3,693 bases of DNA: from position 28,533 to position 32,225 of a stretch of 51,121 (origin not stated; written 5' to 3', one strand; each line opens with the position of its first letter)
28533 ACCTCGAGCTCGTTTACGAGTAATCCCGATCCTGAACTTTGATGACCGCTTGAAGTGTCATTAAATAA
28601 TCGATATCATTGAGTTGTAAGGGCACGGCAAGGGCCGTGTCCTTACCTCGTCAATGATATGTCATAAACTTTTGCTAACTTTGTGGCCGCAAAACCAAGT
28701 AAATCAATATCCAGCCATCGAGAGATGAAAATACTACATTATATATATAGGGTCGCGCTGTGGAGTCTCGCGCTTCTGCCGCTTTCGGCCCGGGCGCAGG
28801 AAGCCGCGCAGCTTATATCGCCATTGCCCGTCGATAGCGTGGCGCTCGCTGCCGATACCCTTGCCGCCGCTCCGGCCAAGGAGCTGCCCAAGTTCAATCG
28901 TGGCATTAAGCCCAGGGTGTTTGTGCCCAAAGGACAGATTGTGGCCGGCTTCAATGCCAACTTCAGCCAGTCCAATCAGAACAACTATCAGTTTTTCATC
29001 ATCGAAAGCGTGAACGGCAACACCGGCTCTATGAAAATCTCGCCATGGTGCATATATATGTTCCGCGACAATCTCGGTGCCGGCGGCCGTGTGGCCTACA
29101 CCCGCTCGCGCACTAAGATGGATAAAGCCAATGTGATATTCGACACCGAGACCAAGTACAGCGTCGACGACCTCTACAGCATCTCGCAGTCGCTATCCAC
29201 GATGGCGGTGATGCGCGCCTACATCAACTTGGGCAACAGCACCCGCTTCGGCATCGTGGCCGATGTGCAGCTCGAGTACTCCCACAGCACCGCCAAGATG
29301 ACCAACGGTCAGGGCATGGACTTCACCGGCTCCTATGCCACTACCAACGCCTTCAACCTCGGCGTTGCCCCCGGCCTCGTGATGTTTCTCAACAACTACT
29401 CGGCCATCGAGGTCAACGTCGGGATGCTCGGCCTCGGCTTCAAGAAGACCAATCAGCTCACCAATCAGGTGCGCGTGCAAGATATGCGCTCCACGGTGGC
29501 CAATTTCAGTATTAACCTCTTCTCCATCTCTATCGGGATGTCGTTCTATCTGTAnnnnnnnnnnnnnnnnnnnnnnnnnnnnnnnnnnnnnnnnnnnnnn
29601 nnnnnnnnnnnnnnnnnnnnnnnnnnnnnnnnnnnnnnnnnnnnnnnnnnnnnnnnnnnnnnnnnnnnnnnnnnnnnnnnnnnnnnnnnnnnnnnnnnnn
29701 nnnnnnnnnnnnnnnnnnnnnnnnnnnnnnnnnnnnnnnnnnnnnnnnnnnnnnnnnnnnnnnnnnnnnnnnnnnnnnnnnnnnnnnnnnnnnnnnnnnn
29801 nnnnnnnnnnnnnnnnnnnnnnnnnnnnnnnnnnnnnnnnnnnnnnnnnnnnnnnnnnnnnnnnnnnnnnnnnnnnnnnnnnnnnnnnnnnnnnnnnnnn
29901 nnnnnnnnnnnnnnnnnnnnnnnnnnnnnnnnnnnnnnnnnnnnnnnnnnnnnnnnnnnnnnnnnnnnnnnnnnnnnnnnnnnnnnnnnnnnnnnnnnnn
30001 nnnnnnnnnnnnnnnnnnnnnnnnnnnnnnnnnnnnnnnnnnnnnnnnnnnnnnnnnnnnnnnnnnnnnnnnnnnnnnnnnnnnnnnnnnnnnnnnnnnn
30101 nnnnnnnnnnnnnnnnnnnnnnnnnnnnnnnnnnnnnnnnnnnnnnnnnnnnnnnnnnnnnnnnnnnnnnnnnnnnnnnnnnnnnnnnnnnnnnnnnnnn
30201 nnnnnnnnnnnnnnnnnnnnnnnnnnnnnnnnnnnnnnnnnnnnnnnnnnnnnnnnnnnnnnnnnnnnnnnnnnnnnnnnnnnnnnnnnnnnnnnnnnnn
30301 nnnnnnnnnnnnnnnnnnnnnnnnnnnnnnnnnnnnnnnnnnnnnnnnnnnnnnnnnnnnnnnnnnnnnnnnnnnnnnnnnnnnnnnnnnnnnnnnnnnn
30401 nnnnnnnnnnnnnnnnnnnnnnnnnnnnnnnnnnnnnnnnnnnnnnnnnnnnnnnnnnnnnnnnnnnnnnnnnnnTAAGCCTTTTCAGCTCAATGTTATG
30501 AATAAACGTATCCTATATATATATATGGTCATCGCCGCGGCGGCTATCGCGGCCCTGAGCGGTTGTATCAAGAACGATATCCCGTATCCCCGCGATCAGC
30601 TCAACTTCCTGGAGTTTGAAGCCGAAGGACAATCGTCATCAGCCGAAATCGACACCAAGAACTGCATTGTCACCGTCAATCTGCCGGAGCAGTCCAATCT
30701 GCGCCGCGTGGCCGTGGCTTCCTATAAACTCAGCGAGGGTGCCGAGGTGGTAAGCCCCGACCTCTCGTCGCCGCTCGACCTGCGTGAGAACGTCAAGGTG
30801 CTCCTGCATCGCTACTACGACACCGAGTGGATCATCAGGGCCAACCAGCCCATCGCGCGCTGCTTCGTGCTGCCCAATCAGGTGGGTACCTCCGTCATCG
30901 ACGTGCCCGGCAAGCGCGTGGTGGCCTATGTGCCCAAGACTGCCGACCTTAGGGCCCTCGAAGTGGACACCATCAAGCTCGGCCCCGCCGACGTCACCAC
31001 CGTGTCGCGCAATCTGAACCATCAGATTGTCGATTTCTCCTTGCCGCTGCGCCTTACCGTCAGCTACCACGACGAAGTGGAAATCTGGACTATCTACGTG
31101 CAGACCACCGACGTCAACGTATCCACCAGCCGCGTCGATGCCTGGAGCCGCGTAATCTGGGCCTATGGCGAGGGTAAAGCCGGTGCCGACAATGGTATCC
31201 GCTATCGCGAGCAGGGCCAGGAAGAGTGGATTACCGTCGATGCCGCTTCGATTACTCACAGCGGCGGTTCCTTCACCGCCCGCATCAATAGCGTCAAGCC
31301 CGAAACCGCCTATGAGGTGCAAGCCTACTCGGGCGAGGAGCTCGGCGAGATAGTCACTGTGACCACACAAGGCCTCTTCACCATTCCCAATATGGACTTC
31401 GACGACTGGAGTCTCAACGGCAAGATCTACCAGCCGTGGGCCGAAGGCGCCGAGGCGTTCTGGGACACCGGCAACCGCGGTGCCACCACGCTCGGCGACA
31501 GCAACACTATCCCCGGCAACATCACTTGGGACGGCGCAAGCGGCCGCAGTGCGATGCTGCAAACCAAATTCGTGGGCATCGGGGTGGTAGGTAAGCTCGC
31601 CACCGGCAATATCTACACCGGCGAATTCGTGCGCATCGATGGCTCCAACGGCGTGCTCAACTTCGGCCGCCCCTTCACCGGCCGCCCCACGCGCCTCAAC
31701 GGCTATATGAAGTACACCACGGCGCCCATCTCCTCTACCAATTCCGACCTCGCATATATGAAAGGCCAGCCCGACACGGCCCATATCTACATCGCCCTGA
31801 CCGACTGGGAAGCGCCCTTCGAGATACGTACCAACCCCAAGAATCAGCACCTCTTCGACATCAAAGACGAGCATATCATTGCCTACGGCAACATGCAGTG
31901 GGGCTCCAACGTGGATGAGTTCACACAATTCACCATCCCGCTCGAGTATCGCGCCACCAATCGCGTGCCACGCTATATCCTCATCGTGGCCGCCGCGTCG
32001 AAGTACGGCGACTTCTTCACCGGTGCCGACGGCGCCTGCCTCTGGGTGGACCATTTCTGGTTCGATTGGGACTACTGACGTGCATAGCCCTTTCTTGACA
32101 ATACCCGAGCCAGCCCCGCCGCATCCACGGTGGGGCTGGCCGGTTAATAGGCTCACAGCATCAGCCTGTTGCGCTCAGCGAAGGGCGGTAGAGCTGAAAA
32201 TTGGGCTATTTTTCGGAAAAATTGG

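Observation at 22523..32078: Six-gene surface-lipoprotein / beta-barrel locus with three PCMD-like modules and no recognisable enzyme, transporter or regulator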

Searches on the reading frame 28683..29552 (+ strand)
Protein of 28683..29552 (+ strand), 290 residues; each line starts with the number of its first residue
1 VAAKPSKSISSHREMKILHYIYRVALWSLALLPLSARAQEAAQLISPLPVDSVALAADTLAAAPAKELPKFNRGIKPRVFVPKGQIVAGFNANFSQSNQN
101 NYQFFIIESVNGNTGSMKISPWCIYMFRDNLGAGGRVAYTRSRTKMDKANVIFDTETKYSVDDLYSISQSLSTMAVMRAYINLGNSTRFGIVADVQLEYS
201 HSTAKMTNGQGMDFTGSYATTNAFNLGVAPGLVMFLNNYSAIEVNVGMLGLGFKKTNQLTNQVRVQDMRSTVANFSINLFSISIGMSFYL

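Call 3: search_protein_families(library=pfam, proteins=[window:28683-29552:+], max_evalue=0.01)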
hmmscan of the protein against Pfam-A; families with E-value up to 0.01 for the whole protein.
window:28683-29552:+ (290 aa): 0 families

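Call 4: search_protein_families(library=ncbifam, proteins=[window:28683-29552:+], max_evalue=0.01)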
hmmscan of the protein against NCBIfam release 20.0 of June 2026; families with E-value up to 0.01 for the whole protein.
window:28683-29552:+ (290 aa): 0 families

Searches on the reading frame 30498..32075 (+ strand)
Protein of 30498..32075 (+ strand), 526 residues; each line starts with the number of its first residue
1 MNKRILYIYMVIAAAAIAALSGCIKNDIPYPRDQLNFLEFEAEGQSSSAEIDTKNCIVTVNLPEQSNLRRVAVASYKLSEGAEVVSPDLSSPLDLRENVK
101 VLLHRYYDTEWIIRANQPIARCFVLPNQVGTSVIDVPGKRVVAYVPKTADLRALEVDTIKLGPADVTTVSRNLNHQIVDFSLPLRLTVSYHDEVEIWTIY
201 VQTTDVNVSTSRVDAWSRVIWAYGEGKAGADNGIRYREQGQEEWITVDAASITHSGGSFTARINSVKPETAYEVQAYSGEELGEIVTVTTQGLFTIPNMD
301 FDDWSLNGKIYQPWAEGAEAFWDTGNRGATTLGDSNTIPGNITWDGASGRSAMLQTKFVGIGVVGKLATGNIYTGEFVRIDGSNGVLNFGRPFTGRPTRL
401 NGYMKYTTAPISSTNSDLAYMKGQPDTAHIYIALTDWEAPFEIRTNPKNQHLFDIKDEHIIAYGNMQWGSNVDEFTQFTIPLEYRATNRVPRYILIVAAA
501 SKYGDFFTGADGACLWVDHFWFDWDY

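Call 3: search_protein_families(library=pfam, proteins=[window:30498-32075:+], max_evalue=0.01)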
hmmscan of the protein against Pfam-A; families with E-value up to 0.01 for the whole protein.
window:30498-32075:+ (526 aa): 3 families
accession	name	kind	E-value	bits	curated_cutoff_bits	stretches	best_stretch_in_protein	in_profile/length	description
PF13201.12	PCMD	-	7.1e-43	147.5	28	1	300-520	1-231/234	Putative carbohydrate metabolism domain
PF24929.1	GlfB_C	-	0.0021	18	27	1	172-209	128-165/227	GlfB-like, C-terminal domain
PF09956.15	Phage_cement_2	-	0.0067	17.2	24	0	283-342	39-88/103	Phage cement protein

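Call 4: search_protein_families(library=ncbifam, proteins=[window:30498-32075:+], max_evalue=0.01)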
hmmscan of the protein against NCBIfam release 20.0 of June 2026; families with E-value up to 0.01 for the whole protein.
window:30498-32075:+ (526 aa): 0 families

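Call 10: search_solved_structures(query=window:30498-32075:+, max_evalue=1)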
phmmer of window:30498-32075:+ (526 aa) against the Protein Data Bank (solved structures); distinct sequences matched with E-value up to 1: 7.
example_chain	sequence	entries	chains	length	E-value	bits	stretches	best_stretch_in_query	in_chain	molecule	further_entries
3s30_A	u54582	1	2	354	2.3e-08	36.2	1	311-519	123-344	Hypothetical glycoside hydrolase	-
3hbz_A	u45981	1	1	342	1.2e-07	33.8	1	286-519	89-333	putative glycoside hydrolase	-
4jrl_A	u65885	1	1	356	3.7e-06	29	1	321-519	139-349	putative glycoside hydrolase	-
4het_A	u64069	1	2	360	1.2e-05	27.3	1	320-519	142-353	HYPOTHETICAL GLYCOSIDE HYDROLASE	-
7e72_E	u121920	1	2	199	0.0046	18.8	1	163-297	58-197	Angiopoietin-1 receptor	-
5mya_A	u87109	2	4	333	0.0059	18.4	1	163-300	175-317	Angiopoietin-1 receptor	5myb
5utk_A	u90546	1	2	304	0.01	17.6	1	163-298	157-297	Angiopoietin-1 receptor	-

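Call 48: search_solved_structures(query=A4, max_evalue=1)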
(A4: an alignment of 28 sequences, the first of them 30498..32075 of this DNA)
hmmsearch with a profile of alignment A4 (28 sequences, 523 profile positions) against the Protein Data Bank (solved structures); distinct sequences matched with E-value up to 1: 18.
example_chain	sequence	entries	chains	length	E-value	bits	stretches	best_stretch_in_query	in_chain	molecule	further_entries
4jrl_A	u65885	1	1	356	2.2e-19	72.9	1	319-520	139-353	putative glycoside hydrolase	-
4het_A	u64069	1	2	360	4.7e-16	61.8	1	319-520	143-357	HYPOTHETICAL GLYCOSIDE HYDROLASE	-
3s30_A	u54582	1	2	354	5.6e-16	61.6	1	317-520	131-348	Hypothetical glycoside hydrolase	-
3hbz_A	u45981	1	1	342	2e-15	59.8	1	319-521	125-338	putative glycoside hydrolase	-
8a9y_T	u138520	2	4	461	2e-06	30.1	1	7-203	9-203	DUF4960 domain-containing protein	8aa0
8aa2_T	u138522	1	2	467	2.1e-06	30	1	7-203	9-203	DUF4960 domain-containing protein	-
3wcy_A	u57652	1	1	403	0.0019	20.2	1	217-285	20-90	Interferon alpha/beta receptor 1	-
7e72_E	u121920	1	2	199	0.03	16.3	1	205-296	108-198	Angiopoietin-1 receptor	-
8v2b_B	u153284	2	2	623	0.045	15.7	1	229-281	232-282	Interleukin-6 receptor subunit beta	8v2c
7z0l_A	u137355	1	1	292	0.061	15.3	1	229-281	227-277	Interleukin-6 receptor subunit beta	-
5mya_A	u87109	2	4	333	0.064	15.2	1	206-298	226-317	Angiopoietin-1 receptor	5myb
1bj8_A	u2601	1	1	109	0.074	15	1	230-277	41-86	GP130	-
5utk_A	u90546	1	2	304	0.077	14.9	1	215-298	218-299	Angiopoietin-1 receptor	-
8qy4_C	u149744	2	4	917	0.11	14.5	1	229-281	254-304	Interleukin-6 receptor subunit beta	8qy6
8qy5_A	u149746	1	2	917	0.11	14.4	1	229-281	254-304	Interleukin-6 receptor subunit beta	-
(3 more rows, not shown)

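Call 49: search_protein_families(library=pfam, alignment_id=A4, max_evalue=0.1)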
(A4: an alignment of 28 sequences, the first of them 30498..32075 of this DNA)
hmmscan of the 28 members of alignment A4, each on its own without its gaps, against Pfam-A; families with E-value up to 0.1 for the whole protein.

A. member 1, window:30498-32075:+ (526 aa): 5 families
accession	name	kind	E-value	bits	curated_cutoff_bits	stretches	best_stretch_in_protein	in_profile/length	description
PF13201.12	PCMD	-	7.1e-43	147.5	28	1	300-520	1-231/234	Putative carbohydrate metabolism domain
PF24929.1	GlfB_C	-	0.0021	18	27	1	172-209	128-165/227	GlfB-like, C-terminal domain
PF09956.15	Phage_cement_2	-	0.0067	17.2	24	0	283-342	39-88/103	Phage cement protein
PF25059.1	FN3_DSCAM-DSCAML_C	-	0.021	15.6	39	1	234-283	25-69/89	DSCAM/DSCAML C-terminal Fn3-like domain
PF16656.11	Pur_ac_phosph_N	-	0.065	14.2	30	0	219-290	17-93/93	Purple acid Phosphatase, N-terminal domain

B. families by the number of members that match (of 28 scanned): 7 families
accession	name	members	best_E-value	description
PF13201.12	PCMD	28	1.4e-49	Putative carbohydrate metabolism domain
PF16656.11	Pur_ac_phosph_N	15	0.00033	Purple acid Phosphatase, N-terminal domain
PF25059.1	FN3_DSCAM-DSCAML_C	5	0.0082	DSCAM/DSCAML C-terminal Fn3-like domain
PF10648.15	Gmad2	4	0.0095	Immunoglobulin-like domain of bacterial spore germination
PF24929.1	GlfB_C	1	0.0021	GlfB-like, C-terminal domain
PF09956.15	Phage_cement_2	1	0.0067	Phage cement protein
PF15101.11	TERB2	1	0.017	Telomere-associated protein TERB2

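Call 50: search_solved_structures(query=A4, max_evalue=0.00001, show_alignments=5)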
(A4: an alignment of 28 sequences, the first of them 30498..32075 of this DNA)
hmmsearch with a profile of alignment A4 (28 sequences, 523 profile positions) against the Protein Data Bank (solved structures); distinct sequences matched with E-value up to 0.00001: 6.
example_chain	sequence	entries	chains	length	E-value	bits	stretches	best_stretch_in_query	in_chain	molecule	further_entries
4jrl_A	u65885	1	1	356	2.2e-19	72.9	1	319-520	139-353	putative glycoside hydrolase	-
4het_A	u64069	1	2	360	4.7e-16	61.8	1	319-520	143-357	HYPOTHETICAL GLYCOSIDE HYDROLASE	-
3s30_A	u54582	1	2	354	5.6e-16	61.6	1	317-520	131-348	Hypothetical glycoside hydrolase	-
3hbz_A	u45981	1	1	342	2e-15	59.8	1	319-521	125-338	putative glycoside hydrolase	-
8a9y_T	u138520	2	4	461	2e-06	30.1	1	7-203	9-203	DUF4960 domain-containing protein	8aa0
8aa2_T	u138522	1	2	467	2.1e-06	30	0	7-203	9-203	DUF4960 domain-containing protein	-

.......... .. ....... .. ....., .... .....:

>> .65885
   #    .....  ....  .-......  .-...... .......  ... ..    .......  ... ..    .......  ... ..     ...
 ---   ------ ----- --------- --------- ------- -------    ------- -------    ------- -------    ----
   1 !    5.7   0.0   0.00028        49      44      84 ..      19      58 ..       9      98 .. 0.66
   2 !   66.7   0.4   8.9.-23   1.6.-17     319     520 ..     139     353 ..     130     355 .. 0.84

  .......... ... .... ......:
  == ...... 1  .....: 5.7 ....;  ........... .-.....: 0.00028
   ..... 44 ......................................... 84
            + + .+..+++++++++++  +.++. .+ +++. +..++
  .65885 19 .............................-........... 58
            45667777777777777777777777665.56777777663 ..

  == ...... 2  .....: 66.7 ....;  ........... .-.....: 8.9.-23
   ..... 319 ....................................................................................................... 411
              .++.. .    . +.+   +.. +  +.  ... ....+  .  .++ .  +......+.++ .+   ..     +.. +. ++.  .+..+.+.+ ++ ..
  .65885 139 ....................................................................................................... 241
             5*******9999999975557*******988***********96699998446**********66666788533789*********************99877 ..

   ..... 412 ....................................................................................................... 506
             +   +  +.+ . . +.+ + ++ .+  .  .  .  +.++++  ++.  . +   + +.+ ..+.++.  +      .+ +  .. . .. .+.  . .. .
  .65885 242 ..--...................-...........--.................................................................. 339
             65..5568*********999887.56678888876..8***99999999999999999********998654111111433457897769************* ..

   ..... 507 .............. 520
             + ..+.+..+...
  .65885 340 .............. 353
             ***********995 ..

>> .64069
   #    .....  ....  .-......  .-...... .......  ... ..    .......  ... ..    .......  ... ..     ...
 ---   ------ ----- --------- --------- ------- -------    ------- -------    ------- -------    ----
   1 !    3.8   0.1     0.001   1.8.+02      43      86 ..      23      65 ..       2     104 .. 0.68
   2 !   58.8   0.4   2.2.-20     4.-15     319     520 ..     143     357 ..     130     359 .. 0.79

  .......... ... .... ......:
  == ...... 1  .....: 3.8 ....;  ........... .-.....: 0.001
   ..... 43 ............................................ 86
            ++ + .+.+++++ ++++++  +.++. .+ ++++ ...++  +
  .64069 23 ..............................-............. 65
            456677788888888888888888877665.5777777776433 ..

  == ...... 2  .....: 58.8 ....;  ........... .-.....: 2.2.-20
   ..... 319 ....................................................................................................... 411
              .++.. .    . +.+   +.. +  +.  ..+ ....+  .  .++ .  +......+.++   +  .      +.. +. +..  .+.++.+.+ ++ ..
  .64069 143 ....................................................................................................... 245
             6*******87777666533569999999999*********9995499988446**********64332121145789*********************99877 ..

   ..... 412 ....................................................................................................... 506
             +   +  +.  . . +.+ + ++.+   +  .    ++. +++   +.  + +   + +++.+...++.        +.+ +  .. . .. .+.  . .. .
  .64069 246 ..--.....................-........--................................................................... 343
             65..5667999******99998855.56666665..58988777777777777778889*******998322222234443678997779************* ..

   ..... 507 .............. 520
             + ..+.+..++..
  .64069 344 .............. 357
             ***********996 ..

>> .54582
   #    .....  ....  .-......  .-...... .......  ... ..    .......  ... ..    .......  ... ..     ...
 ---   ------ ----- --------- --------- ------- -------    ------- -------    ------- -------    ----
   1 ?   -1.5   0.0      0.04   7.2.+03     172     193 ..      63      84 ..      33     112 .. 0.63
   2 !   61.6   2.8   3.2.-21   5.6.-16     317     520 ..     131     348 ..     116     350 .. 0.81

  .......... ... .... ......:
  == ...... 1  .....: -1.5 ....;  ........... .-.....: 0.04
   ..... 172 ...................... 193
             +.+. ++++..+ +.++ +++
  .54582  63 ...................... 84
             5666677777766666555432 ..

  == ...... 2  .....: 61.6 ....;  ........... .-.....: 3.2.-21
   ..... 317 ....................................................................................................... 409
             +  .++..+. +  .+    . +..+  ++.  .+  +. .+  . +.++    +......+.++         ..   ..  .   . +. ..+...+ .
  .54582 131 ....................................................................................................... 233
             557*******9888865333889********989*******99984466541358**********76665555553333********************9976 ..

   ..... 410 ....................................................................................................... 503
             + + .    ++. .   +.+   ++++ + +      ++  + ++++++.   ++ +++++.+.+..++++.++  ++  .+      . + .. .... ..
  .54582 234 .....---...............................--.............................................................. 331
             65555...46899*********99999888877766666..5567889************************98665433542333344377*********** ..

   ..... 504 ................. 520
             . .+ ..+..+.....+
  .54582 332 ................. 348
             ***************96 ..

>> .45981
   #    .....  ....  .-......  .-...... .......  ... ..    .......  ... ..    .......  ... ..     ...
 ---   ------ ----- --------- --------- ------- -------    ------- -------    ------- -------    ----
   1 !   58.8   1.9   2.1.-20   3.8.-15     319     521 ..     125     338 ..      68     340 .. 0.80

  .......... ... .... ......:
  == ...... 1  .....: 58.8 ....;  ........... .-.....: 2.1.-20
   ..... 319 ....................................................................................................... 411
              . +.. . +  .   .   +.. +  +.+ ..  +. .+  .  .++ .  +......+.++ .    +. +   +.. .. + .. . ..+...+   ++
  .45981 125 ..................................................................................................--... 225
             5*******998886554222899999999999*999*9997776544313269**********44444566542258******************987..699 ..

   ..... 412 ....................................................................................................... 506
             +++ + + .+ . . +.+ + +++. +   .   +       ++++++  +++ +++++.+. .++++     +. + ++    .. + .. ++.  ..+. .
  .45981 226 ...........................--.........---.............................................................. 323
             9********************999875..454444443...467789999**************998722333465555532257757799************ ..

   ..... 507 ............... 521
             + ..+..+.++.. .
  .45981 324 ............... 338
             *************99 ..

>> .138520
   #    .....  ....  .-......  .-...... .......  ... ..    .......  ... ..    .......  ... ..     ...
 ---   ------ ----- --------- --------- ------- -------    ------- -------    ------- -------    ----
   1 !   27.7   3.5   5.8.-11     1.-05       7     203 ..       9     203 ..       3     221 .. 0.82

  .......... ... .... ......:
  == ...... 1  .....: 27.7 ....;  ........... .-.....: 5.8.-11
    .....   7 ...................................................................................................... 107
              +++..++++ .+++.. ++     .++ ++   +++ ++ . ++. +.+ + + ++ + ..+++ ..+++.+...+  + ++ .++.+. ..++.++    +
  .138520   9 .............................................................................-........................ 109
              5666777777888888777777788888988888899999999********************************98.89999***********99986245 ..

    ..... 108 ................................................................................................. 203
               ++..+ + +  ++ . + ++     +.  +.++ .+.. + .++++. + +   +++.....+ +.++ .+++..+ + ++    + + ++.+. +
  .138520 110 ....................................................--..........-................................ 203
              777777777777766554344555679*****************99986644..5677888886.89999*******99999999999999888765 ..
